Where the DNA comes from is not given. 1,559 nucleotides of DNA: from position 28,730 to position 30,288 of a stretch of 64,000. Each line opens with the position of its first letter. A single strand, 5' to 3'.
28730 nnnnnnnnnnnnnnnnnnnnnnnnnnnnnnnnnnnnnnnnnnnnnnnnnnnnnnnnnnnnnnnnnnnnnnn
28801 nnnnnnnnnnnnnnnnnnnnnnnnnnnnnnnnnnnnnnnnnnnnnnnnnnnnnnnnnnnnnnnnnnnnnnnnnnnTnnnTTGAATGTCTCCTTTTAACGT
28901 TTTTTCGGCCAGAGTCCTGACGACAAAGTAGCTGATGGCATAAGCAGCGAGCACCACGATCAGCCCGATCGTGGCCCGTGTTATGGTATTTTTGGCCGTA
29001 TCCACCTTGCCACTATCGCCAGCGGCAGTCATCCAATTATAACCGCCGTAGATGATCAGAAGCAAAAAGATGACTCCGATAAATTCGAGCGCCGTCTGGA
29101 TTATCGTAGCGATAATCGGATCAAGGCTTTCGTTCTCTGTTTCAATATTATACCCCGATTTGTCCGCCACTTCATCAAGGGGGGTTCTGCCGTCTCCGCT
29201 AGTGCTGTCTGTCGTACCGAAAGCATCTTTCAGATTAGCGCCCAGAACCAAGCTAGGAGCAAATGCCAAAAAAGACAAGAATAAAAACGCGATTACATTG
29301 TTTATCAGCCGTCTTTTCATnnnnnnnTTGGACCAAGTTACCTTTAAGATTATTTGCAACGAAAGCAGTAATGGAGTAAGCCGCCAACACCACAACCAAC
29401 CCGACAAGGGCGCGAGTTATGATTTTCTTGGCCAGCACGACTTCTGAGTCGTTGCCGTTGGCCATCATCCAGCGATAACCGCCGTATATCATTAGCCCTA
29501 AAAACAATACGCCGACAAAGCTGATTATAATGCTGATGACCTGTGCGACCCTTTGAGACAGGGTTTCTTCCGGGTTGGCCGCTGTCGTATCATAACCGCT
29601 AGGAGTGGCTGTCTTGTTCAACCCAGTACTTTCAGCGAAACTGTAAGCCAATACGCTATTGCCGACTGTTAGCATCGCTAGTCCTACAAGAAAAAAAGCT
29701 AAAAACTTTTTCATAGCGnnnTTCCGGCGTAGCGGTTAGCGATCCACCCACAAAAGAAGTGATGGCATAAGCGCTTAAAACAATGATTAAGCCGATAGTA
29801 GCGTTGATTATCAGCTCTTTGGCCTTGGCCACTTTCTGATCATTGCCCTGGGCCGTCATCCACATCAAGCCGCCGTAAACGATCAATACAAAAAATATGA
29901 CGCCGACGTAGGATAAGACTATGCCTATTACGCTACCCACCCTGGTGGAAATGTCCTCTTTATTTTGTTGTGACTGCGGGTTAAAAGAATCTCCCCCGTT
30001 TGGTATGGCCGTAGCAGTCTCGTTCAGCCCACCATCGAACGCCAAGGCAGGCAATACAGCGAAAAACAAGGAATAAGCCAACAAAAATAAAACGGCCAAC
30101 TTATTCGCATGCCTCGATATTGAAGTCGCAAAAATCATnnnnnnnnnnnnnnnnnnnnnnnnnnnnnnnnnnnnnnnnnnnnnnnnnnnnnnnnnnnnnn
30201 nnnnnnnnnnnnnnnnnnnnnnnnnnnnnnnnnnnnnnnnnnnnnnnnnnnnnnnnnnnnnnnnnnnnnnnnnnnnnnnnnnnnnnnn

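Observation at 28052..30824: Tandem array of six VirB2/TrbC-type pilin-like paralogs, with two more elsewhere and no secretion machinery in 64 kb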

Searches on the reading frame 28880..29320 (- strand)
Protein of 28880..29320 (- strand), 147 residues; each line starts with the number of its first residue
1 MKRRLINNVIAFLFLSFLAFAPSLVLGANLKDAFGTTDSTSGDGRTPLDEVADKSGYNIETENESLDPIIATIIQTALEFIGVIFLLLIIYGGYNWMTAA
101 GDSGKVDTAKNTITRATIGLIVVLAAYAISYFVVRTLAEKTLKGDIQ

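Call 6: search_protein_families(library=pfam, max_evalue=1, proteins=[window:28880-29320:-])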
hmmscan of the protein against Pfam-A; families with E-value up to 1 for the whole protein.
window:28880-29320:- (147 aa): 4 families
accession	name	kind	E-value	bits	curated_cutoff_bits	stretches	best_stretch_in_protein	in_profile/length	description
PF18895.5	T4SS_pilin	-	5.5e-08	33.2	26.6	1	74-133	9-71/71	Type IV secretion system pilin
PF24800.1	DUF7702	-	0.0026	17.5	27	1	67-136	101-167/244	Domain of unknown function (DUF7702)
PF06024.17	Orf78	-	0.0093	16.7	29.4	1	116-141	68-93/101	Orf78 (ac78)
PF06679.17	DUF1180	-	0.18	12.7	27.7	1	108-137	92-121/167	Membrane protein FAM174-like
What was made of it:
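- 28877..29320 (-): A4 pilin paralog (147 aa). PF18895 at 33.2 bits (call 6).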

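Call 7: search_protein_families(library=ncbifam, max_evalue=1, proteins=[window:28880-29320:-])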
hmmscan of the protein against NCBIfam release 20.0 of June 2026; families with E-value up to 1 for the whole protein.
window:28880-29320:- (147 aa): 2 families
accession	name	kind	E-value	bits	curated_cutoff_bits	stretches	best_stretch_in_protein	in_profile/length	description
NF045849.1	ICE_MMCAP2_0565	equivalog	4.1e-08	32.8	40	1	61-135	4-78/80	Mbov_0395 family pilin-like conjugal transfer protein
NF002669.0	PRK02391.1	equivalog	0.13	11.4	341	1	74-138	152-211/298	zinc metalloprotease HtpX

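Call 55: find_related_loci(query=A4, collection=genome_contigs, flank=10000)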
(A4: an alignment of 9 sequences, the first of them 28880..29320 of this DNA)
Query A4 (147 aa) in genome_contigs; peptide patterns used: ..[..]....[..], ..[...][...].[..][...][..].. (x = any residue, [..] = any of these).
241 stretches matched a pattern; 153 encode a relative of the query (tblastn E <= 1e-3); the best 80 are kept; 79 distinct loci.
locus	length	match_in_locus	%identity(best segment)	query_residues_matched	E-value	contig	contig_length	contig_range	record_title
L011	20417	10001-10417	64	4-143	1e-52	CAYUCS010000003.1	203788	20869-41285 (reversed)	MAG TPA_asm: uncultured Gammaproteobacteria bacterium isolate binchicken_co269_189 genome assembly, contig: NODE_54_leng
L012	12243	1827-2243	50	3-143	4e-40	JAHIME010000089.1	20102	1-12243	MAG: Patescibacteria group bacterium isolate KR13_N2.mb.53 KR13_N2.mb.53_k141_358015, whole genome shotgun sequence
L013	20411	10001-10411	50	1-144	1e-39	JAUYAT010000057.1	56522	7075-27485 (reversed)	MAG: bacterium isolate C19_concoct.bin.47 C19_k141_21654, whole genome shotgun sequence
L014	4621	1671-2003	57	27-142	2e-36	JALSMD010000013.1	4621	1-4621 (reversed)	MAG: Candidatus Falkowbacteria bacterium isolate 355-202_metabat2_scaf2bin.072 355-202_scaffold_12040_c1, whole genome s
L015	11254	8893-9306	47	1-145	7e-36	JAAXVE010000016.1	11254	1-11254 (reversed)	MAG: Candidatus Falkowbacteria bacterium isolate W4_Combined_metabat2_115 W4_Combined_metabat2_115_NODE_1780, whole geno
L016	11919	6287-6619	49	30-143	1e-32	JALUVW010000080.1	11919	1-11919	MAG: Candidatus Falkowbacteria bacterium isolate 128-326_metabat2_scaf2bin.076 128-326_scaffold_413_c2, whole genome sho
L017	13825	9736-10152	44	2-145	9e-31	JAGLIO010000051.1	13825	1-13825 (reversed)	MAG: Candidatus Parcubacteria bacterium isolate RS_2_9 ROV157_2.bin.9.fa_51, whole genome shotgun sequence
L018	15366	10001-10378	47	1-142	2e-30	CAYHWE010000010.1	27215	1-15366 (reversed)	MAG TPA_asm: uncultured Gammaproteobacteria bacterium isolate ERP119705_co15_594 genome assembly, contig: NODE_1499_leng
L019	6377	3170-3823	49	20-143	4e-29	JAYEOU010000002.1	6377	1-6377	MAG: Patescibacteria group bacterium isolate MAG021 MAG021_2, whole genome shotgun sequence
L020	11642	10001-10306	53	35-137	3e-29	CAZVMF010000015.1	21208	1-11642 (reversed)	MAG TPA_asm: uncultured Gammaproteobacteria bacterium isolate SRP278252_co2_59 genome assembly, contig: NODE_5024_length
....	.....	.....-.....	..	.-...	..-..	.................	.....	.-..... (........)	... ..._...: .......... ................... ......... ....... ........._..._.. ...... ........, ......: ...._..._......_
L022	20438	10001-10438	43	1-143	9e-29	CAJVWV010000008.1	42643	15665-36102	TPA_asm: uncultured bacterium isolate DRR093004_bin.4_MetaBAT_v2.12.1_MAG genome assembly, contig: NODE_519_length_42643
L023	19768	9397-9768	43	9-145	3e-28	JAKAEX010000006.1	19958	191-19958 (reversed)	MAG: bacterium isolate WY1.bin50 NODE_4030_length_19958_cov_1.377691, whole genome shotgun sequence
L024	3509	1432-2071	45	6-144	4e-28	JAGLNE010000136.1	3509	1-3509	MAG: Candidatus Parcubacteria bacterium isolate RS_6_24 ROV157_6.bin.24.fa_136, whole genome shotgun sequence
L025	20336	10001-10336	46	20-143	2e-27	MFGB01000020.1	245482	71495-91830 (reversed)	MAG: Candidatus Falkowbacteria bacterium RIFOXYA2_FULL_47_19 rifoxya2_full_scaffold_50, whole genome shotgun sequence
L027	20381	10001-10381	39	1-138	2e-27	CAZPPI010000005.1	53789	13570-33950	MAG TPA_asm: uncultured Gammaproteobacteria bacterium isolate SRP294416_co1_755 genome assembly, contig: NODE_837_length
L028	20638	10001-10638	44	1-137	6e-27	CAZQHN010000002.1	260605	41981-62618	MAG TPA_asm: uncultured Gammaproteobacteria bacterium isolate SRP263991_co5_264 genome assembly, contig: NODE_49_length_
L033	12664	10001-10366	41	14-137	7e-25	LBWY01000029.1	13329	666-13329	MAG: Parcubacteria group bacterium GW2011_GWE2_39_37 UT48_C0029, whole genome shotgun sequence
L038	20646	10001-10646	51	2-143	5e-24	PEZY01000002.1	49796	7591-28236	MAG: Candidatus Buchananbacteria bacterium CG10_big_fil_rev_8_21_14_0_10_33_19 CG10_8_21_14_0.10_scaffold_413_c, whole g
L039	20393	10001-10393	37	1-137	2e-23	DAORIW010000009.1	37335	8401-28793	MAG TPA_asm: bacterium isolate AMR_MDS_5567 NODE_169_length_37335_cov_6.183289, whole genome shotgun sequence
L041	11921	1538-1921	40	10-142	3e-23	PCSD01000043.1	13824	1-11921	MAG: Candidatus Falkowbacteria bacterium CG23_combo_of_CG06-09_8_20_14_all_49_15 CG23_scaffold_2491_c, whole genome shot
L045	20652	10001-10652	48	48-140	2e-22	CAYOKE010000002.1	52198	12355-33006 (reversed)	MAG TPA_asm: uncultured Gammaproteobacteria bacterium isolate SRP263991_co1_502 genome assembly, contig: NODE_585_length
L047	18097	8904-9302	39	4-137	3e-22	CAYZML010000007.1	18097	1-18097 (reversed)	MAG TPA_asm: uncultured Gammaproteobacteria bacterium isolate SRP173033_co1_133 genome assembly, contig: NODE_5728_lengt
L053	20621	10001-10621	45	43-135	2e-21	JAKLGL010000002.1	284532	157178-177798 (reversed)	MAG: Patescibacteria group bacterium isolate RA.bin39 RA.bin39_2, whole genome shotgun sequence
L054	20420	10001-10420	38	1-140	2e-21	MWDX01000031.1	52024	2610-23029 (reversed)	MAG: Parcubacteria group bacterium ADurb.Bin115 BWX82_contig000031, whole genome shotgun sequence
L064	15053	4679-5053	44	1-136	6e-21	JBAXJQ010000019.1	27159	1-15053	MAG: Candidatus Falkowbacteria bacterium isolate ELA379 MAG379_19, whole genome shotgun sequence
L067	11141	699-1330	44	46-137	3e-20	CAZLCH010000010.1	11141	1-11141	MAG TPA_asm: uncultured Gammaproteobacteria bacterium isolate SRP173033_co3_113 genome assembly, contig: NODE_7965_lengt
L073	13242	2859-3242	36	1-139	2e-19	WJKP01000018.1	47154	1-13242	MAG: Candidatus Buchananbacteria bacterium isolate Bin_492 k141_1090643, whole genome shotgun sequence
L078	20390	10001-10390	36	12-138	1e-18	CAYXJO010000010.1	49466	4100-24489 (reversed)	MAG TPA_asm: uncultured Gammaproteobacteria bacterium isolate SRP263991_co4_11 genome assembly, contig: NODE_623_length_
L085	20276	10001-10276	39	45-138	3e-17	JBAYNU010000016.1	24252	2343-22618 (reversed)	MAG: Candidatus Magasanikiibacteriota bacterium isolate SO_2016_LW1_72 scaffold01844_LW64-88_2016, whole genome shotgun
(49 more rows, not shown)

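Call 58: search_protein_families(library=pfam, max_evalue=0.001, proteins=[L078:12661-13395:+, L028:7383-8945:-, L027:4664-6037:+, L041:3554-4120:+, L047:1241-3796:-, L023:11573-12865:+, L064:11358-12644:+, L067:4513-6504:+, L053:4389-5255:+, L028:17023-17490:+])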
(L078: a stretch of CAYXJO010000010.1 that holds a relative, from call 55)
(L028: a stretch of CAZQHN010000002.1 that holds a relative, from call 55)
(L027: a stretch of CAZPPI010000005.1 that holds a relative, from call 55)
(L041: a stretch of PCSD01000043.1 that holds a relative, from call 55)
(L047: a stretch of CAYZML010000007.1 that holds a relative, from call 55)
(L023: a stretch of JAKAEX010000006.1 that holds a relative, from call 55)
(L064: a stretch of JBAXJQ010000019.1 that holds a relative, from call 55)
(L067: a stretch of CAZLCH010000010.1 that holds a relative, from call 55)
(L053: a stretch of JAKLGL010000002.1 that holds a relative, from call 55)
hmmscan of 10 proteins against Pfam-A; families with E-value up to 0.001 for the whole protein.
L078:12661-13395:+ (245 aa): 4 families
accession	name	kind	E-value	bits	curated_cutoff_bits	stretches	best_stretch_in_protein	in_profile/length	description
PF00535.33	Glycos_transf_2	-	3.4e-31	108.9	23.3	1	13-138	1-131/168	Glycosyl transferase family 2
PF13641.12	Glyco_tranf_2_3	-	6.4e-15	56.2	27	1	12-194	3-197/230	Glycosyltransferase like family 2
PF13632.12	Glyco_trans_2_3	-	8.6e-12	45.7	27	1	89-196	2-111/198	Glycosyl transferase family group 2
PF10111.15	Glyco_tranf_2_2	-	8.1e-09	35.8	27.3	1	13-206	1-214/276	Glycosyltransferase like family 2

L028:7383-8945:- (521 aa): 0 families

L027:4664-6037:+ (458 aa): 2 families
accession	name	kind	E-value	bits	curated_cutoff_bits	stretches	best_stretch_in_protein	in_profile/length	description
PF01547.30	SBP_bac_1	-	1.4e-31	111.1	26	1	48-376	6-307/307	Bacterial extracellular solute-binding protein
PF13416.11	SBP_bac_8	-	1.4e-22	81.3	27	1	53-392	2-266/279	Bacterial extracellular solute-binding protein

L041:3554-4120:+ (189 aa): 0 families

L047:1241-3796:- (852 aa): 3 families
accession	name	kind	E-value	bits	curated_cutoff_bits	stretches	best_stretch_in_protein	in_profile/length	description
PF00912.28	Transgly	-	4e-62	209.2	27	1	101-274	4-177/178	Transglycosylase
PF00905.27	Transpeptidase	-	3.1e-23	82.9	22.1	1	365-642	3-298/299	Penicillin binding protein transpeptidase domain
PF17957.7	Big_7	-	1.2e-05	26.3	24.1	1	765-833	1-70/70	Bacterial Ig domain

L023:11573-12865:+ (431 aa): 5 families
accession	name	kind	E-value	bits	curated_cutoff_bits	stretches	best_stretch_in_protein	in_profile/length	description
PF08529.16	NusA_N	-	4.8e-35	120.8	23.8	1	3-157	1-119/119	NusA N-terminal domain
PF13184.12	KH_5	-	4.1e-27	94.6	27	1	262-329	1-68/69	NusA-like KH domain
PF00575.29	S1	-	1.3e-07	32.3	22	1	164-224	1-68/74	S1 RNA binding domain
PF23095.1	KH_NusA_C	-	1.8e-05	25.1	34.2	1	338-373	2-37/59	Transcription termination/antitermination protein NusA, KH domain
PF00013.35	KH_1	-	0.00016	21.8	21.5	0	338-383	3-45/66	KH domain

L064:11358-12644:+ (429 aa): 3 families
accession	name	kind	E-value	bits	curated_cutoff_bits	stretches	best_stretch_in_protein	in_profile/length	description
PF05698.19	Trigger_C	-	1.6e-33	116.5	22.7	1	263-421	2-160/162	Bacterial trigger factor protein (TF) C-terminus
PF05697.18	Trigger_N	-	2.7e-31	109.2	22.2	1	1-146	1-144/144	Bacterial trigger factor protein (TF)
PF00254.34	FKBP_C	-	5.6e-10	39.8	21.1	1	159-239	4-93/94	FKBP-type peptidyl-prolyl cis-trans isomerase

L067:4513-6504:+ (664 aa): 1 family
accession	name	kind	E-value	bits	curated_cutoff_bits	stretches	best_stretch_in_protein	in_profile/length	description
PF03030.21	H_PPase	-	2.9e-268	892.3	29.7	1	13-659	1-645/645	Inorganic H+ pyrophosphatase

L053:4389-5255:+ (289 aa): 1 family
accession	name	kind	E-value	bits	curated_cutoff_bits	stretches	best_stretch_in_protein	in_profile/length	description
PF00483.29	NTP_transferase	-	3.8e-26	92.6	21.2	1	8-268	3-241/245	Nucleotidyl transferase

L028:17023-17490:+ (156 aa): 1 family
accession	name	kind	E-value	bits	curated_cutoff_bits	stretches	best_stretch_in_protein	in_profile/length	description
PF01668.23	SmpB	-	4.3e-44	150.3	27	1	5-148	2-139/143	SmpB protein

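Call 59: search_protein_families(library=pfam, max_evalue=0.001, proteins=[L073:7619-9259:-, L039:1853-2971:+, L012:9815-11245:-, L038:14409-15476:-, L054:5243-6607:-, L085:2295-3674:+, L013:1933-3285:+, L045:12554-14962:-, L033:2462-4414:-, L078:923-2719:+])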
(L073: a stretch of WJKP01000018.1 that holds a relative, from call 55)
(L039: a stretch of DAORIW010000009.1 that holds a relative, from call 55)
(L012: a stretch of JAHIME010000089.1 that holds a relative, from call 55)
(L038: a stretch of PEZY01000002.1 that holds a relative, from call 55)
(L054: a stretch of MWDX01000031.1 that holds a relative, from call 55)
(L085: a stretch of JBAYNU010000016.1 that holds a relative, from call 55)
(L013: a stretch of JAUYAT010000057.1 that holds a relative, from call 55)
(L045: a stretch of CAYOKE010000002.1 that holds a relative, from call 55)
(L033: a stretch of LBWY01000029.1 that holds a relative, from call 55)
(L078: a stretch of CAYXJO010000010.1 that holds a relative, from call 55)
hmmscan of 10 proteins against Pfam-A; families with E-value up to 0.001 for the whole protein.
L073:7619-9259:- (547 aa): 0 families

L039:1853-2971:+ (373 aa): 3 families
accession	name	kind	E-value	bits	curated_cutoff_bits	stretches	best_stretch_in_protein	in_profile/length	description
PF02767.21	DNA_pol3_beta_2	-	3.5e-29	101.9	27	2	131-248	5-116/116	DNA polymerase III beta subunit, central domain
PF00712.24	DNA_pol3_beta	-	5.6e-25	88.3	24.4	1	1-117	1-119/120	DNA polymerase III beta subunit, N-terminal domain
PF02768.20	DNA_pol3_beta_3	-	9.4e-22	77.5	27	1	250-372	1-121/121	DNA polymerase III beta subunit, C-terminal domain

L012:9815-11245:- (477 aa): 2 families
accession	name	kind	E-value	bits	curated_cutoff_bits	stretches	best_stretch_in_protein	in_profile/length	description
PF01943.22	Polysacc_synt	-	4.3e-30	105.5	28.2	1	9-277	3-269/274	Polysaccharide biosynthesis protein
PF13440.11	Polysacc_synt_3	-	6.5e-24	85.1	23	1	31-330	1-290/293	Polysaccharide biosynthesis protein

L038:14409-15476:- (356 aa): 1 family
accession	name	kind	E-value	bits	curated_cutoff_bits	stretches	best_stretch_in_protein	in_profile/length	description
PF10432.14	bact-PGI_C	-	1.7e-28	99.9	24.5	1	205-354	2-151/151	Bacterial phospho-glucose isomerase C-terminal SIS domain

L054:5243-6607:- (455 aa): 0 families

L085:2295-3674:+ (460 aa): 0 families

L013:1933-3285:+ (451 aa): 10 families
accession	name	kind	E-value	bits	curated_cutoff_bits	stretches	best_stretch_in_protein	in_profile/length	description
PF00308.24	Bac_DnaA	-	5.5e-67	225.4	23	1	115-273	1-161/162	Bacterial DnaA ATPAse domain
PF08299.17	Bac_DnaA_C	-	2e-26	92.2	31.5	1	359-426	2-69/69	Bacterial dnaA protein helix-turn-helix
PF11638.13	DnaA_N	-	5e-15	55.4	24.6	1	5-65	2-63/65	DnaA N-terminal domain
PF01695.23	IstB_IS21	-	1.5e-07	31.6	24.1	1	151-251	95-194/238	IstB-like ATP binding protein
PF00004.35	AAA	-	2.1e-07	31.9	21.2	1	152-268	2-128/131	ATPase family associated with various cellular activities (AAA)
PF13173.12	AAA_14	-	5.9e-06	26.7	27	1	149-242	3-88/129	AAA domain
PF01637.24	ATPase_2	-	7.4e-06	26.4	33.2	1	148-260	20-126/225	ATPase domain predominantly from Archaea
PF13401.12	AAA_22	-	2.7e-05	24.9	27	0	151-199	8-54/130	AAA domain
PF24883.2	NPHP3_N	-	0.00021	22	24.8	0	149-187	23-61/164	Nephrocystin 3, N-terminal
PF00910.28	RNA_helicase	-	0.00067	20.5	21.5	0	152-248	2-84/105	RNA helicase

L045:12554-14962:- (803 aa): 3 families
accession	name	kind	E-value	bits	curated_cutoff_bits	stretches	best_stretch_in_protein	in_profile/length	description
PF01326.24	PPDK_N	-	7e-124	413.8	27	1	19-341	2-321/328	Pyruvate phosphate dikinase, AMP/ATP-binding domain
PF02896.24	PEP-utilizers_C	-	9.8e-58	196.1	22.8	1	475-788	17-291/293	PEP-utilising enzyme, PEP-binding domain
PF00391.29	PEP-utilizers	-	2.1e-25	88.6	23.1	1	380-451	1-72/72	PEP-utilising enzyme, mobile domain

L033:2462-4414:- (651 aa): 10 families
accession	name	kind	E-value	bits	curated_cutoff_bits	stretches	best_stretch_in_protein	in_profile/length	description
PF00009.33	GTP_EFTU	-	3.9e-37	128.1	26.5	1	166-322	6-183/188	Elongation factor Tu GTP binding domain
PF11987.13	IF-2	-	2.2e-32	111.9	27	1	435-542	10-117/117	Translation-initiation factor 2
PF22042.2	EF-G_D2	-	2.3e-19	69.7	27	1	340-418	2-82/84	Elongation factor G domain 2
PF01926.29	MMR_HSR1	-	4.8e-11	43.2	21.9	1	166-271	2-113/113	50S ribosome-binding GTPase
PF04760.21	IF2_N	-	5.2e-09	36.2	25.3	1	80-130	1-52/53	Translation initiation factor IF-2, N-terminal region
PF03144.31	GTP_EFTU_D2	-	1.3e-06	29.2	30.3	0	354-409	1-65/73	Elongation factor Tu domain 2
PF03308.22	MeaB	-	1.3e-05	24.8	23.1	1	231-326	144-236/273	Methylmalonyl Co-A mutase-associated GTPase MeaB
PF02421.24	FeoB_N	-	7.1e-05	22.8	27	1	166-320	3-155/156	Ferrous iron transport protein B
PF09439.16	SRPRB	-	0.00049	19.9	25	0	164-253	4-90/178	Signal recognition particle receptor beta subunit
PF00025.27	Arf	-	0.00055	19.9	22.3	0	162-320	13-169/174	ADP-ribosylation factor family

L078:923-2719:+ (599 aa): 5 families
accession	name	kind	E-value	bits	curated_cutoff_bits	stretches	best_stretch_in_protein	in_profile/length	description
PF13620.12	CarboxypepD_reg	-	3.4e-17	63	32.3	2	162-231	4-71/82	Carboxypeptidase regulatory-like domain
PF13715.12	CarbopepD_reg_2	-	5.8e-10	39.5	32.2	0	163-233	4-68/88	CarboxypepD_reg-like domain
PF07963.17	N_methyl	-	7.7e-09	35.2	21.2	1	6-30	3-27/27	Prokaryotic N-terminal methylation motif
PF17802.7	SpaA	-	8.2e-06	26.3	23.1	0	551-595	41-87/91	Prealbumin-like fold domain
PF08308.17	PEGA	-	0.00042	20.6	20.8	0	561-595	31-65/71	PEGA domain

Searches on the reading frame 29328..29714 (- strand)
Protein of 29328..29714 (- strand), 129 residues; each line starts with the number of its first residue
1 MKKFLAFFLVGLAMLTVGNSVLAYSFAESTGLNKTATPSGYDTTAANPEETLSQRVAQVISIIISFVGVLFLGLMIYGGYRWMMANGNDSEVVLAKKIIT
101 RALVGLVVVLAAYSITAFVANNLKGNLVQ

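Call 6: search_protein_families(library=pfam, max_evalue=1, proteins=[window:29328-29714:-])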
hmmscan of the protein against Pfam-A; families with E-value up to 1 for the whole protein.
window:29328-29714:- (129 aa): 5 families
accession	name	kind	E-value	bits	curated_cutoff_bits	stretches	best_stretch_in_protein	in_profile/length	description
PF18895.5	T4SS_pilin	-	1e-08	35.5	26.6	1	49-118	5-70/71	Type IV secretion system pilin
PF04290.18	DctQ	-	0.00015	22.1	28.3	1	50-123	55-126/132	Tripartite ATP-independent periplasmic transporters, DctQ component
PF14093.11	DUF4271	-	0.015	15.6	29.7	1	7-115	52-143/206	Domain of unknown function (DUF4271)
PF01529.25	DHHC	-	0.02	15.4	28.7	1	2-86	49-123/133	DHHC palmitoyltransferase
PF11712.13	Vma12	-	0.21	12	25.5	1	44-112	64-122/137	Endoplasmic reticulum-based factor for assembly of V-ATPase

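Call 7: search_protein_families(library=ncbifam, max_evalue=1, proteins=[window:29328-29714:-])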
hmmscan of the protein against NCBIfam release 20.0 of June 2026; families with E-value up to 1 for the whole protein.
window:29328-29714:- (129 aa): 4 families
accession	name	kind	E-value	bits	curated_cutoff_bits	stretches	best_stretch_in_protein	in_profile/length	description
NF045849.1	ICE_MMCAP2_0565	equivalog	1.4e-05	24.7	40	1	51-121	8-78/80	Mbov_0395 family pilin-like conjugal transfer protein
TIGR03340.1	phn_DUF6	hypoth_equivalog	0.0053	16.5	288.15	1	46-121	164-233/281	phosphonate utilization associated putative membrane protein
NF033904.1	LlsX_fam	subfamily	0.03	14.4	29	1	59-88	7-37/90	LlsX family protein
NF033218.1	anchor_AmaP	equivalog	0.86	9.3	55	0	56-119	4-66/166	alkaline shock response membrane anchor protein AmaP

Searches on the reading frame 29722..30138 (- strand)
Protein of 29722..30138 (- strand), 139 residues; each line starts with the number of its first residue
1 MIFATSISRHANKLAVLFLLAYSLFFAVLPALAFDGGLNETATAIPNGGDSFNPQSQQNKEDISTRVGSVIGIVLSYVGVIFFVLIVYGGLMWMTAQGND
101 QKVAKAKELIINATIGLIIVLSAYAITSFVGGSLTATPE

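Call 6: search_protein_families(library=pfam, max_evalue=1, proteins=[window:29722-30138:-])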
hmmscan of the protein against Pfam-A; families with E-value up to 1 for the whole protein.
window:29722-30138:- (139 aa): 9 families
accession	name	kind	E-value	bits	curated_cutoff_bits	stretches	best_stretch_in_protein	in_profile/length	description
PF18895.5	T4SS_pilin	-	9.7e-10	38.8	26.6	1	69-130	14-71/71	Type IV secretion system pilin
PF04893.22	Yip1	-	0.0017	18.7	28.6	1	7-119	14-109/173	Yip1 domain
PF04956.18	TrbC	-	0.0076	16.9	27.9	1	8-128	5-96/98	TrbC/VIRB2 pilin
PF07884.19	VKOR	-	0.021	15.4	27.5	1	64-126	47-105/134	Vitamin K epoxide reductase family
PF05545.16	FixQ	-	0.075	13.4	29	1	78-111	13-46/49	Cbb3-type cytochrome oxidase component FixQ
PF05987.18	DUF898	-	0.12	11.9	28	1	63-127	173-238/336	Bacterial protein of unknown function (DUF898)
PF04290.18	DctQ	-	0.13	12.6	28.3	1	64-125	58-121/132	Tripartite ATP-independent periplasmic transporters, DctQ component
PF19607.4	DUF6112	-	0.24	11.7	25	1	66-113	15-64/88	Family of unknown function (DUF6112)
PF07787.17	TMEM43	-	0.27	11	23.3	1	55-126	175-243/250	Transmembrane protein 43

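Call 7: search_protein_families(library=ncbifam, max_evalue=1, proteins=[window:29722-30138:-])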
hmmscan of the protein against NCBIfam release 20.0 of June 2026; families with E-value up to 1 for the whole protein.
window:29722-30138:- (139 aa): 4 families
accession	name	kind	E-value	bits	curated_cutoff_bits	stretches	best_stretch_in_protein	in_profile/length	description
NF045849.1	ICE_MMCAP2_0565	equivalog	2e-08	33.8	40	1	61-130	7-76/80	Mbov_0395 family pilin-like conjugal transfer protein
NF004388.0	PRK05749.1-4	equivalog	0.0099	14.4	438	1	97-136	292-331/425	lipid IV(A) 3-deoxy-D-manno-octulosonic acid transferase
NF047765.1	LIC_13387_fam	subfamily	0.028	14.1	33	1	53-121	36-104/131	LIC_13387 family protein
NF040945.1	CCC_membrane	equivalog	0.093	13.1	65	1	53-93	44-84/99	CCC motif membrane protein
